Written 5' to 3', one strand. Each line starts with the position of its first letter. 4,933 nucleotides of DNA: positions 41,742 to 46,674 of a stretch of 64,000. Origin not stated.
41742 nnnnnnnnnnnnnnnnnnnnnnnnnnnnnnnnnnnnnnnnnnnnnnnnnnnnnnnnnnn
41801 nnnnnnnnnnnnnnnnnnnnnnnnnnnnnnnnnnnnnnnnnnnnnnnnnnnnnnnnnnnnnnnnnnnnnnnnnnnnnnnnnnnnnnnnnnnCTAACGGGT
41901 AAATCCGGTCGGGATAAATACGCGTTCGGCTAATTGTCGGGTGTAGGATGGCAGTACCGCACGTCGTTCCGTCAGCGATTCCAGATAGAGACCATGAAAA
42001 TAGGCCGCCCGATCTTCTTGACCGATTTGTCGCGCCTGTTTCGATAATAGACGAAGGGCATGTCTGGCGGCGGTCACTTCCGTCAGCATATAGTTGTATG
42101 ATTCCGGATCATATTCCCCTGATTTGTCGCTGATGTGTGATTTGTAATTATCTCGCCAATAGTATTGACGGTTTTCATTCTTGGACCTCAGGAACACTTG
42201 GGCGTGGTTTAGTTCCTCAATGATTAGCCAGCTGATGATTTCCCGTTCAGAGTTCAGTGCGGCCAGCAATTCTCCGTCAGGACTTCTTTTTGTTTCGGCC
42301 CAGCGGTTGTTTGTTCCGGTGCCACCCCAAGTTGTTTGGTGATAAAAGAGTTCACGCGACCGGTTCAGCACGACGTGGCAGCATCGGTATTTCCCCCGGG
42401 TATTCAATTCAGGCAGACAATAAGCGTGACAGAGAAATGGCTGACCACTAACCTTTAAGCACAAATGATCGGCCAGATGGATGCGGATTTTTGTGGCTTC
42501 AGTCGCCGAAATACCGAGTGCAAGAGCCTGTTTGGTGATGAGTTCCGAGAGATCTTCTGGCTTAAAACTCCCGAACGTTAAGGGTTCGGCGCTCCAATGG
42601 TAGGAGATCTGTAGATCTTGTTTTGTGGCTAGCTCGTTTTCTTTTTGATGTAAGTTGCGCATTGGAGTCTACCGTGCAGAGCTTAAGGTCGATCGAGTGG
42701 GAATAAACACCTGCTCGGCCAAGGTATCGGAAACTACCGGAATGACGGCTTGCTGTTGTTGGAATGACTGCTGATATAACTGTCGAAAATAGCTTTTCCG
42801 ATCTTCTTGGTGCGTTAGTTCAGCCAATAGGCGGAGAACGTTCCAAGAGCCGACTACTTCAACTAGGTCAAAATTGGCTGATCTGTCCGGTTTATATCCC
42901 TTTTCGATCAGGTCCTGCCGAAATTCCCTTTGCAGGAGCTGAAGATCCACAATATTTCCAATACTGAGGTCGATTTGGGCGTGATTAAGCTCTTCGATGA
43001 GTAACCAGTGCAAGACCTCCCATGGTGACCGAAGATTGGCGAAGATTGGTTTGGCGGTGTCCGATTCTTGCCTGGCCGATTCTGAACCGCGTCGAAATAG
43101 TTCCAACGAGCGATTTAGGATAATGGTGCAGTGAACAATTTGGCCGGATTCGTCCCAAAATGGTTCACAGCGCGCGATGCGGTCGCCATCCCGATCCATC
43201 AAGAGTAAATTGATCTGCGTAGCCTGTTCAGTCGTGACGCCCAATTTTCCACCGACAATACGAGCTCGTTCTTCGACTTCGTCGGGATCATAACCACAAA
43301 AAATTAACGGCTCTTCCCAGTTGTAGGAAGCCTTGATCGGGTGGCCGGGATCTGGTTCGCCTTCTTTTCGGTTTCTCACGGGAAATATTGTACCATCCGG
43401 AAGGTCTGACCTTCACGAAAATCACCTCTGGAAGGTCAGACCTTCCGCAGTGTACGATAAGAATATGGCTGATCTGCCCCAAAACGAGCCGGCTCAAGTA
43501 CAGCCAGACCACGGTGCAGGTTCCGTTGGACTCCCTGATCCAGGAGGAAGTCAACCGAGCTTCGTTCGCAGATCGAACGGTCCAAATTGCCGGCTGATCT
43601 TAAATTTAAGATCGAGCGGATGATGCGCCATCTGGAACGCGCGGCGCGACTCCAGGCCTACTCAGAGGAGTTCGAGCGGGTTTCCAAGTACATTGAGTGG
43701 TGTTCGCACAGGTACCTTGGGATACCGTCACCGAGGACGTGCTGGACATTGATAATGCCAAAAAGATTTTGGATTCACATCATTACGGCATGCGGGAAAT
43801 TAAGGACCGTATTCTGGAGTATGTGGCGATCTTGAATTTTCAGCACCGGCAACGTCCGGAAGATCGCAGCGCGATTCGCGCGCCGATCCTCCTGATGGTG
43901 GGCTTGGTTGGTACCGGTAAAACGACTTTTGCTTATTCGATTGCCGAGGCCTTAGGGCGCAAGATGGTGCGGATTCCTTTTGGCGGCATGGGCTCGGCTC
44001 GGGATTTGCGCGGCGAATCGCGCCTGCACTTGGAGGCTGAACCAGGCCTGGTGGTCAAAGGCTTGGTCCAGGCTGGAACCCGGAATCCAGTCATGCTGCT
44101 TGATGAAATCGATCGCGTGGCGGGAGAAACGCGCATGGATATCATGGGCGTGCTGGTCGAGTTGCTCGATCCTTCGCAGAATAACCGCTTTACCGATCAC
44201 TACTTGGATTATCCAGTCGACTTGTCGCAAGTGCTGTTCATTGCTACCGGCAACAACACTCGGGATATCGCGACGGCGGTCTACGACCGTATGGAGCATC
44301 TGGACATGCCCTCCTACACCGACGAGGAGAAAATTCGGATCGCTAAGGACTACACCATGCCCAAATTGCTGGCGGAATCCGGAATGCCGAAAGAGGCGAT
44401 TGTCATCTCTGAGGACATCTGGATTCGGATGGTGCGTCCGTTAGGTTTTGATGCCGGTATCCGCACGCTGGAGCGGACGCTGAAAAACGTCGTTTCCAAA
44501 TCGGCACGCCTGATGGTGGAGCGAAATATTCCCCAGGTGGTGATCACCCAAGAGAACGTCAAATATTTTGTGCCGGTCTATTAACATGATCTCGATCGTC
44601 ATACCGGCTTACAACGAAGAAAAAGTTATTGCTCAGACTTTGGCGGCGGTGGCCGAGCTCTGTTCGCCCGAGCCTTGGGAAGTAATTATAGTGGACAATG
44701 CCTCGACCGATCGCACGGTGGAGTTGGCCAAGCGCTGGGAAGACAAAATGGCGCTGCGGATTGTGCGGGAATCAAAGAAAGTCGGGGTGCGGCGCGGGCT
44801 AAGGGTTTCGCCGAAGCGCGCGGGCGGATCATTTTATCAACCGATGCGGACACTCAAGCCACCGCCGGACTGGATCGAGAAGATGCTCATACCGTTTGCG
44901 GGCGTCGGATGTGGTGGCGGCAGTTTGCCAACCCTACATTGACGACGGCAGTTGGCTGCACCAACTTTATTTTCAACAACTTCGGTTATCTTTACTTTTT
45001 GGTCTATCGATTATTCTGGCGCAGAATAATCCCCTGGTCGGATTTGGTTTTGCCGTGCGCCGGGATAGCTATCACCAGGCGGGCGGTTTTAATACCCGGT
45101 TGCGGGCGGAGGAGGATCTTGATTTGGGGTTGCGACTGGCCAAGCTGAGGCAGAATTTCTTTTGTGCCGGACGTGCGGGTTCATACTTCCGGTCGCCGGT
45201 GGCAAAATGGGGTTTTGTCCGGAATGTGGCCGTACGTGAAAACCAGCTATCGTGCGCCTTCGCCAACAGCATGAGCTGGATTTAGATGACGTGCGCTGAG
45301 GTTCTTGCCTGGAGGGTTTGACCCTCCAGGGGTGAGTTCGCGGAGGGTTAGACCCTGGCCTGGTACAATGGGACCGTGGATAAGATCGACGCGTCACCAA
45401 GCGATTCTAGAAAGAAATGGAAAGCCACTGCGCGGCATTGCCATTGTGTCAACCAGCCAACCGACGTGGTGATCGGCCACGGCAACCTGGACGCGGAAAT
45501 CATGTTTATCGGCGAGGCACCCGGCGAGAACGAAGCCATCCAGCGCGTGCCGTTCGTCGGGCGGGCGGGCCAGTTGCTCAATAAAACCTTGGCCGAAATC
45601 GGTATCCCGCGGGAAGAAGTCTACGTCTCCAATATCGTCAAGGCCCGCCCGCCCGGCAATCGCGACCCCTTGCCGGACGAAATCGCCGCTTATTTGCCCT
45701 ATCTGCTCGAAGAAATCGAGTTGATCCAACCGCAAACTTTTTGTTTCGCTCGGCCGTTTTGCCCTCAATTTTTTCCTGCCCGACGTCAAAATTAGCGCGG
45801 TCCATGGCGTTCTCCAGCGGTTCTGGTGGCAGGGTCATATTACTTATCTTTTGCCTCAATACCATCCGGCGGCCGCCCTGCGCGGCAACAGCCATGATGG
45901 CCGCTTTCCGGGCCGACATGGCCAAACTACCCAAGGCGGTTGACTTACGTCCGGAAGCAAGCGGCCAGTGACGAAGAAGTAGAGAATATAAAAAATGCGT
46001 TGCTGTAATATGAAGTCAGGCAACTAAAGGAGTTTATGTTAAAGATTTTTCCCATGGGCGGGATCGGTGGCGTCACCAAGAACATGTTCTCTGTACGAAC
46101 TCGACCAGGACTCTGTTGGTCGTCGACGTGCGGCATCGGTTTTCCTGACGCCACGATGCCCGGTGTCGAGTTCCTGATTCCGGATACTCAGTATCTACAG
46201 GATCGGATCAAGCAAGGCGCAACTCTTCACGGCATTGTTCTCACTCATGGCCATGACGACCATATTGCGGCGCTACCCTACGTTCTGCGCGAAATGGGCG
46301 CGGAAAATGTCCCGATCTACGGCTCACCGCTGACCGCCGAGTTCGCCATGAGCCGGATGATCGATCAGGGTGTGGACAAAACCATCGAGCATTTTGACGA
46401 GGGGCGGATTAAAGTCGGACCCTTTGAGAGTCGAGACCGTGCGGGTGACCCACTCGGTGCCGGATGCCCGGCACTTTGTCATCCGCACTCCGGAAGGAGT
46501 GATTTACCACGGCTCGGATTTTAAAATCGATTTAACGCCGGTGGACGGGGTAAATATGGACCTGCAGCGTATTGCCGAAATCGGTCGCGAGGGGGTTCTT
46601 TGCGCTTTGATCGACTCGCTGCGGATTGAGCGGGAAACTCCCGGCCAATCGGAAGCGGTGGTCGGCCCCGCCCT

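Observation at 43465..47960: Contiguous 4.5-kb block of five recognisable genes that all carry frameshifts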

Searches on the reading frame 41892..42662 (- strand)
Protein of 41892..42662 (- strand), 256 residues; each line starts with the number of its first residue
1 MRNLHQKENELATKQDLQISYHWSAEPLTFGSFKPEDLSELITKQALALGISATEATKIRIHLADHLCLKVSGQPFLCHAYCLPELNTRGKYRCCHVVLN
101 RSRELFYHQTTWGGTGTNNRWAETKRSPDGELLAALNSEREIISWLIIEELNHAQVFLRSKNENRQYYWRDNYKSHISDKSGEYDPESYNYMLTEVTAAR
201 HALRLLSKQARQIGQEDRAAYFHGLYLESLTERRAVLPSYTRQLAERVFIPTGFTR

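Call 7: search_protein_families(library=pfam, proteins=[window:41892-42662:-], max_evalue=0.01)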
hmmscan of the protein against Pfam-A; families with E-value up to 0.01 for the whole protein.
window:41892-42662:- (256 aa): 0 families

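Call 42: find_homologous_proteins(query=window:41892-42662:-, max_evalue=0.001)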
Query window:41892-42662:- (256 aa): 2 proteins with E <= 0.001 among 2170 candidates.
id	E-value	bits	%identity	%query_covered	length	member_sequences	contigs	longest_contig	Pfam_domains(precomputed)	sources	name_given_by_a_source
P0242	9.0e-172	587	100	100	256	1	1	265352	-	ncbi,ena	-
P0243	1.0e-41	161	37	99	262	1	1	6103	-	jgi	jgi:hypothetical protein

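Call 43: find_encoding_contigs(protein=P0242, flank=10000, max_places=4)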
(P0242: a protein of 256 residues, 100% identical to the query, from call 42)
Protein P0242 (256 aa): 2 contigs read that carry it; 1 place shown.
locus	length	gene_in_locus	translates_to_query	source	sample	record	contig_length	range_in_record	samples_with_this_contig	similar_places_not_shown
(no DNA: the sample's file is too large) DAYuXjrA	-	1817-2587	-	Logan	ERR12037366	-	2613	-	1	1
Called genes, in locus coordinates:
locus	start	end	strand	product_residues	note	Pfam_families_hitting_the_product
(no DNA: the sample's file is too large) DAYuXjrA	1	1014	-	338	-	?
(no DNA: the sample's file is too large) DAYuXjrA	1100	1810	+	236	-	-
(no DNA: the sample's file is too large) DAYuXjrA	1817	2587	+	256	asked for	-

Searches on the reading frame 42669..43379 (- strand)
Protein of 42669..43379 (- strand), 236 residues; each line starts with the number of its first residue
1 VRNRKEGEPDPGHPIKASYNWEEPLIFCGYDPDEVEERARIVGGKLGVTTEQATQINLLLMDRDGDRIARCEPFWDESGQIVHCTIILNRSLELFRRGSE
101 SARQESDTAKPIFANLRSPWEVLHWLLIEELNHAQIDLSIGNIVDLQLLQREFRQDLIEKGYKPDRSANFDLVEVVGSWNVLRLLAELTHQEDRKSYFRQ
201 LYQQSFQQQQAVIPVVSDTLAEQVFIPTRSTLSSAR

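Call 7: search_protein_families(library=pfam, proteins=[window:42669-43379:-], max_evalue=0.01)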
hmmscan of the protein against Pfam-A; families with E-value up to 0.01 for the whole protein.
window:42669-43379:- (236 aa): 0 families

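Call 44: find_encoding_contigs(protein=window:42669-43379:-, flank=10000, max_places=10)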
Protein window:42669-43379:- (236 aa): 2 contigs read that carry it; 1 place shown.
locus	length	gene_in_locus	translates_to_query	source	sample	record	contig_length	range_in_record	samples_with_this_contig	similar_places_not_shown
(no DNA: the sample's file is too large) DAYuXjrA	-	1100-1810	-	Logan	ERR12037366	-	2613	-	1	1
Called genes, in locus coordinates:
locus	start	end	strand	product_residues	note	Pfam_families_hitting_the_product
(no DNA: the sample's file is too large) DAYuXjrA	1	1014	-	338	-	?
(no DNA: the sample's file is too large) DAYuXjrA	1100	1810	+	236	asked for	-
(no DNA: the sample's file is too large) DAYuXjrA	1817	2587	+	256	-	-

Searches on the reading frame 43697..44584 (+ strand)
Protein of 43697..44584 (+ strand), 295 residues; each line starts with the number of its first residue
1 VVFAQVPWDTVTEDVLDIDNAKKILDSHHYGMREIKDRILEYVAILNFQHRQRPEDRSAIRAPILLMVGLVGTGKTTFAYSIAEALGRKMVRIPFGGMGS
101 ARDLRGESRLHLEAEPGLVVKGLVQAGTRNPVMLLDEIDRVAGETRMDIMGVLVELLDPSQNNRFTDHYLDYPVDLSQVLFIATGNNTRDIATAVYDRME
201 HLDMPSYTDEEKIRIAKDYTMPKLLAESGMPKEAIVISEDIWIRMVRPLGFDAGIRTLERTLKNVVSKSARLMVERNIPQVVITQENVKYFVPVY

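Call 6: search_protein_families(library=pfam, proteins=[window:43697-44584:+], max_evalue=0.01)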
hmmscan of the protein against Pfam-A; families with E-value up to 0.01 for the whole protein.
window:43697-44584:+ (295 aa): 8 families
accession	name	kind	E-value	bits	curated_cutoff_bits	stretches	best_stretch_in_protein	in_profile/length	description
PF00004.35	AAA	-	1.9e-16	61.2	21.2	1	65-201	1-125/131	ATPase family associated with various cellular activities (AAA)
PF07728.20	AAA_5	-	1.2e-09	38.7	22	1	65-199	2-139/139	AAA domain (dynein-related subfamily)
PF13671.12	AAA_33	-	8.5e-07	29.8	27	1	65-93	2-28/143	AAA domain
PF07724.20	AAA_2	-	2.7e-06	28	27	1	66-190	7-128/166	AAA domain (Cdc48 subfamily)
PF22667.2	Lon_lid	-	1.5e-05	25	27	1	227-277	2-52/57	Lon protease AAA+ ATPase lid domain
PF13401.12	AAA_22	-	0.00016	22.4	27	1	62-159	5-110/130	AAA domain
PF13173.12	AAA_14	-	0.0018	18.7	27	1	63-201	3-117/129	AAA domain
PF07726.17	AAA_3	-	0.0025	18.1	27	1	65-154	2-87/131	ATPase family associated with various cellular activities (AAA)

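Call 47: list_cluster_members(proteins=[window:43697-44584:+, window:43700-44584:+, window:43739-44584:+, window:43769-44584:+, window:43790-44584:+, window:43823-44584:+, window:43832-44584:+, window:43895-44584:+, window:43898-44584:+, window:43904-44584:+])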
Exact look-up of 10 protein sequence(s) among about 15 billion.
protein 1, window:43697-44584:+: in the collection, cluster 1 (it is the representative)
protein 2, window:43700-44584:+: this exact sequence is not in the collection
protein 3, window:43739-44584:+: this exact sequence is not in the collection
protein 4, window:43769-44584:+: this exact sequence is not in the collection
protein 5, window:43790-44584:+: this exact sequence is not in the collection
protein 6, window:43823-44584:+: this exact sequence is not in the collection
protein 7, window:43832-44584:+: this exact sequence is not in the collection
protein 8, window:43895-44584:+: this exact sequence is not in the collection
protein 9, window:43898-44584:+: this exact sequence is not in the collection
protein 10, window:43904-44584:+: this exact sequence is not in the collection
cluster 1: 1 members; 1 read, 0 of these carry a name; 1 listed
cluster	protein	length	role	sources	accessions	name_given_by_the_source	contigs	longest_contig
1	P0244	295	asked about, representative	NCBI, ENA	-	-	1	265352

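Call 48: find_encoding_contigs(protein=window:43697-44584:+, flank=3000, max_places=4)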
Protein window:43697-44584:+ (295 aa): no gene with exactly this product is on record in the collection.

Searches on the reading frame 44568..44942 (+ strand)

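Call 6: search_protein_families(library=pfam, proteins=[window:44568-44942:+], max_evalue=0.01)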
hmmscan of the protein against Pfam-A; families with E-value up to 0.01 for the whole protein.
window:44568-44942:+ (124 aa): 3 families
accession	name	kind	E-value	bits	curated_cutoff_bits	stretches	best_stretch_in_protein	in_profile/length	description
PF00535.33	Glycos_transf_2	-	6.5e-18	65.7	23.3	1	9-78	1-70/168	Glycosyl transferase family 2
PF13641.12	Glyco_tranf_2_3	-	0.00012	22.6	27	1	8-74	3-71/230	Glycosyltransferase like family 2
PF13704.12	Glyco_tranf_2_4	-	0.0028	18.6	27.5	1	16-70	2-53/98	Glycosyl transferase family 2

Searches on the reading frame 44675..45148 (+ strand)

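Call 6: search_protein_families(library=pfam, proteins=[window:44675-45148:+], max_evalue=0.01)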
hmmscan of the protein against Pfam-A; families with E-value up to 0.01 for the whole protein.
window:44675-45148:+ (157 aa): 1 family
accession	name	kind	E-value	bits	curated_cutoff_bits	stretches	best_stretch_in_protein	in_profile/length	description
PF00535.33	Glycos_transf_2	-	0.006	17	23.3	0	37-64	66-93/168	Glycosyl transferase family 2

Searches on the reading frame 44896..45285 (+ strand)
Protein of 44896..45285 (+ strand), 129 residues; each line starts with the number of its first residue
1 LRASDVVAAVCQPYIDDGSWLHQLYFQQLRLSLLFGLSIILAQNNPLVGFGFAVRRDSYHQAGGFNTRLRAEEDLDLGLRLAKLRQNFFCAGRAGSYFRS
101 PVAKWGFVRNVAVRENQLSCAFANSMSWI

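Call 6: search_protein_families(library=pfam, proteins=[window:44896-45285:+], max_evalue=0.01)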
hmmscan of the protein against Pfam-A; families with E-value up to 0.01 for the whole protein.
window:44896-45285:+ (129 aa): 1 family
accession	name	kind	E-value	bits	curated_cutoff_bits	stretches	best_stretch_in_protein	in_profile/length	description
PF13632.12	Glyco_trans_2_3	-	0.0076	16.5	27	1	31-101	52-126/198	Glycosyl transferase family group 2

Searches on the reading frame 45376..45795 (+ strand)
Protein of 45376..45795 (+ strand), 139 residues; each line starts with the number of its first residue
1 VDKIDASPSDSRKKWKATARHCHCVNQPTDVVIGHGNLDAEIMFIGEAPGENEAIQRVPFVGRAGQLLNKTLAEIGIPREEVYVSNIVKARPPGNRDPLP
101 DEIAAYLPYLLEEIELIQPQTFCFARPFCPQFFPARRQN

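Call 6: search_protein_families(library=pfam, proteins=[window:45376-45795:+], max_evalue=0.01)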
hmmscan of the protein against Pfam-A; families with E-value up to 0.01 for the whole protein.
window:45376-45795:+ (139 aa): 1 family
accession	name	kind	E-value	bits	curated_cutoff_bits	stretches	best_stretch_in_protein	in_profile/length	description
PF03167.25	UDG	-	4.6e-24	85.5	24.3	1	34-124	2-89/141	Uracil DNA glycosylase superfamily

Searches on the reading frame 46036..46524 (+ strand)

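Call 6: search_protein_families(library=pfam, proteins=[window:46036-46524:+], max_evalue=0.01)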
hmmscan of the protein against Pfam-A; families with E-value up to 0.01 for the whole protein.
window:46036-46524:+ (162 aa): 2 families
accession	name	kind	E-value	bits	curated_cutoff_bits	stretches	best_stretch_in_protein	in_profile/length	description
PF00753.33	Lactamase_B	-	6.2e-06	26.7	22.7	1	54-88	34-68/196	Metallo-beta-lactamase superfamily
PF12706.13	Lactamase_B_2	-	2.7e-05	24.3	27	1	57-107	24-73/200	Beta-lactamase superfamily domain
